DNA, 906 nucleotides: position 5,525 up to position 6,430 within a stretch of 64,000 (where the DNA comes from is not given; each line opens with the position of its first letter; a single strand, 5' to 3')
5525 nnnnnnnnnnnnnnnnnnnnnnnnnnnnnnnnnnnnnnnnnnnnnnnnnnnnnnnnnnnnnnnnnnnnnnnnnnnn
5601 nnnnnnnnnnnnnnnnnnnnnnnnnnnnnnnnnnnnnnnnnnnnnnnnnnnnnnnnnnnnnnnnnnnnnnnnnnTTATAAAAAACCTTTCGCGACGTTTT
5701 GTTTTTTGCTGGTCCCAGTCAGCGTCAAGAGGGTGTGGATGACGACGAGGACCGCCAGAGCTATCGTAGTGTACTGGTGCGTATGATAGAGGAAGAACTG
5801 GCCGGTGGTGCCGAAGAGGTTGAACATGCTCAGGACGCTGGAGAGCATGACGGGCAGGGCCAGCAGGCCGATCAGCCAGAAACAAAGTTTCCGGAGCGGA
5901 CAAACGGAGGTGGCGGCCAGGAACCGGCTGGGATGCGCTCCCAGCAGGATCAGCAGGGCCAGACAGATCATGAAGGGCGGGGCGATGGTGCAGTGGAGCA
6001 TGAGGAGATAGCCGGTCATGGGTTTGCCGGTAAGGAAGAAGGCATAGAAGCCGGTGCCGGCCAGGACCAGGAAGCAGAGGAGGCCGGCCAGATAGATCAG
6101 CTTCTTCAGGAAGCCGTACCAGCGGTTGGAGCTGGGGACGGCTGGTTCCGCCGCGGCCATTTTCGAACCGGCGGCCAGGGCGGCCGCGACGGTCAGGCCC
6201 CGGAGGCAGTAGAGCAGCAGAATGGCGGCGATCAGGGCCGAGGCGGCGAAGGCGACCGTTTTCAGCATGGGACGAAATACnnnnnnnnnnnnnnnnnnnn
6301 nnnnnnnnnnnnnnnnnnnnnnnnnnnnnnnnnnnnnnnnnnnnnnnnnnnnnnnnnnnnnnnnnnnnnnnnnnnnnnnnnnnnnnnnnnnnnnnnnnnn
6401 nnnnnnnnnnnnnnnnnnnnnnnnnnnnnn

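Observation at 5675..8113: Heptahaem cytochrome c fused to a His-containing polytopic membrane domain, embedded in a sugar-oxidoreductase operon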

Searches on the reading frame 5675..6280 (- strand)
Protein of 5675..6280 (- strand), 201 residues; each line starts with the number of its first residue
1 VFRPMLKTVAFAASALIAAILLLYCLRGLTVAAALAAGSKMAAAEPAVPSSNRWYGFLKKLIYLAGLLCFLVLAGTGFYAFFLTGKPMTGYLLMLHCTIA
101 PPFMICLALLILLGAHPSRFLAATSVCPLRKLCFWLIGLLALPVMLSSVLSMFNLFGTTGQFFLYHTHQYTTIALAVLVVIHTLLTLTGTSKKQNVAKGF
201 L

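Call 23: search_protein_families(library=pfam, proteins=[window:5675-6280:-], max_evalue=10)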
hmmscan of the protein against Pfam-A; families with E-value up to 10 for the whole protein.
window:5675-6280:- (201 aa): 2 families
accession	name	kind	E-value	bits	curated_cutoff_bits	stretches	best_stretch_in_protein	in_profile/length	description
PF01292.26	Ni_hydr_CYTB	-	0.0022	18.2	30.1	2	67-197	14-173/179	Prokaryotic cytochrome b561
PF10725.14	DUF2517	-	0.11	12.8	25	1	129-146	11-28/61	Protein of unknown function (DUF2517)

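Call 28: find_homologous_proteins(query=window:5675-6169:-, max_evalue=0.001)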
Query window:5675-6169:- (164 aa): 2 proteins with E <= 0.001 among 597 candidates.
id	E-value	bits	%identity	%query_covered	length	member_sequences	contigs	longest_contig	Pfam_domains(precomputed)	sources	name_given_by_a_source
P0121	2.4e-27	114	42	88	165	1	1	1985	-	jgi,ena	-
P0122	4.5e-27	113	45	87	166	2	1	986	PF01292.27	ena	-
